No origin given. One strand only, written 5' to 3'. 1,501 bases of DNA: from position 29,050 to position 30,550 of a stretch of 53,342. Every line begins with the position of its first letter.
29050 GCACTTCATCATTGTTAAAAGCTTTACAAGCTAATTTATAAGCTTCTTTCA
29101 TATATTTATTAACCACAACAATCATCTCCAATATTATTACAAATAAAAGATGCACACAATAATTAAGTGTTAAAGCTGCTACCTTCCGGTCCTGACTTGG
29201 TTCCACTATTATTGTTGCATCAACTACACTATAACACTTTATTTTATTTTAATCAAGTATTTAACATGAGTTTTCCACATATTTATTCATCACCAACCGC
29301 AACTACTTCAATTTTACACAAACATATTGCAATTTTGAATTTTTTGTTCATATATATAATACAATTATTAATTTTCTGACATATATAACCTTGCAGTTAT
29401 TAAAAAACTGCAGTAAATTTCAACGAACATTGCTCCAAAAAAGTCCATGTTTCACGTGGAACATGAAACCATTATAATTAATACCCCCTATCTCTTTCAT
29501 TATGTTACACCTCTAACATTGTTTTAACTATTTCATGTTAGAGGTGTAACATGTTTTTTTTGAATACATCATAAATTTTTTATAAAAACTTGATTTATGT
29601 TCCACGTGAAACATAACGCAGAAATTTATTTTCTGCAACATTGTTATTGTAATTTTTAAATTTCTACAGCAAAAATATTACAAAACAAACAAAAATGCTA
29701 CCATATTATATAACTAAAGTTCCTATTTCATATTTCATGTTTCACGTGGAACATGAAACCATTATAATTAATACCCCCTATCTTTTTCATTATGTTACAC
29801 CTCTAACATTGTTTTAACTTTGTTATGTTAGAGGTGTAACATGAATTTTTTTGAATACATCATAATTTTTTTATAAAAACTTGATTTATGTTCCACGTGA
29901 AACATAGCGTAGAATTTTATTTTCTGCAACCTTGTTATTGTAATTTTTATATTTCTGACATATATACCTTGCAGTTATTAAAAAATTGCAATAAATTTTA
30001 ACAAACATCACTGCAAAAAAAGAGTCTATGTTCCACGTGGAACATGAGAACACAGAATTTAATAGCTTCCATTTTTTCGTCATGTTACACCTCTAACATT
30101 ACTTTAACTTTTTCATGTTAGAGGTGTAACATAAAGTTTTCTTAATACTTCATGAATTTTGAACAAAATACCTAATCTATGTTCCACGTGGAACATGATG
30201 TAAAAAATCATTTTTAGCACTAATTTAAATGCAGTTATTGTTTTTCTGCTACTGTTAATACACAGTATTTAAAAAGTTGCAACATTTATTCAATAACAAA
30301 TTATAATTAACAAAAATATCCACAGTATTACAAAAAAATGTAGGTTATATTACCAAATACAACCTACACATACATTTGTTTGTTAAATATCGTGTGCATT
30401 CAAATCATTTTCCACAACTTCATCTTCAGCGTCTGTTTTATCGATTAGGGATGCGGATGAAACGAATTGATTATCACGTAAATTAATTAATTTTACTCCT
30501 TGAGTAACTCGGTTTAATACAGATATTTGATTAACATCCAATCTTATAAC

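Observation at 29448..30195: Six consensus parS sites packed into a 3 x 291-bp tandem array in a noncoding gap next to oriC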

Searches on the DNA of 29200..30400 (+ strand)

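Call 36: search_rna_families(source=window, start=29200, end=30400, threshold=evalue, max_evalue=1)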
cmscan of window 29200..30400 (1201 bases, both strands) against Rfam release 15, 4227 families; matches with E-value up to 1: 17.
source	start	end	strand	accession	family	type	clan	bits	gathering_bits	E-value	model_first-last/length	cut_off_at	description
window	30078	30134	-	RF03601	MIR7993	Gene; miRNA;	-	27.8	100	0.014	1-138/138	no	MIR7993 microRNA precursor family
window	29969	30016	-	RF01428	snoR128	Gene; snRNA; snoRNA; CD-box;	-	27.4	40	0.17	1-91/91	no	small nucleolar RNA snoR128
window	29884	30047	-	RF03601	MIR7993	Gene; miRNA;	-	26.5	100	0.031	1-138/138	no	MIR7993 microRNA precursor family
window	29885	30047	-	RF04174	MIR4208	Gene; miRNA;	-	24.6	140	0.43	1-191/191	no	MIR4208 microRNA precursor family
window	29787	29849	-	RF03865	mir-7637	Gene; miRNA;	-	24.5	88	0.044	1-68/68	no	mir-7637 microRNA precursor family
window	29886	30045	-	RF04130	MIR7996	Gene; miRNA;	-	24.3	119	0.098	1-190/190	no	MIR7996 microRNA precursor family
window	29595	29754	-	RF04130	MIR7996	Gene; miRNA;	-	24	119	0.11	1-190/190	no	MIR7996 microRNA precursor family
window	29502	29552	-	RF03665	MIR4359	Gene; miRNA;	-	23.9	75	0.098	1-67/67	no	MIR4359 microRNA precursor family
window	29500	29552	-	RF04127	MIR8007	Gene; miRNA;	-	23.8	195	0.054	1-226/226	no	MIR8007 microRNA precursor family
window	30082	30134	+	RF04127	MIR8007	Gene; miRNA;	-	23.7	195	0.056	1-226/226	no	MIR8007 microRNA precursor family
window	29792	29842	-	RF03665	MIR4359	Gene; miRNA;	-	23.4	75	0.14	1-67/67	no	MIR4359 microRNA precursor family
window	30080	30132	-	RF03865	mir-7637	Gene; miRNA;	-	22.6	88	0.15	1-68/68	no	mir-7637 microRNA precursor family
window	30080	30134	-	RF00995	mir-616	Gene; miRNA;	-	21.6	100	0.11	1-91/91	no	mir-616 microRNA precursor family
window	29792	29844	+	RF04127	MIR8007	Gene; miRNA;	-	21.6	195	0.18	1-226/226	no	MIR8007 microRNA precursor family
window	30080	30132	-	RF04127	MIR8007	Gene; miRNA;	-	21.4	195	0.2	1-226/226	no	MIR8007 microRNA precursor family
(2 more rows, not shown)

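Call 65: search_dna_similar(query=window:29257-30337:+, collection=plasmids, mode=distant, max_rows=8)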
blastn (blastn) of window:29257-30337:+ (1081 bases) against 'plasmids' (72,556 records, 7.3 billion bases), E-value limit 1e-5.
No match.

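Call 66: search_dna_similar(query=window:29257-30337:+, collection=phages, mode=distant, max_rows=8)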
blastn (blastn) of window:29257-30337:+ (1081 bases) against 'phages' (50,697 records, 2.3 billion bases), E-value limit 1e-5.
No match.
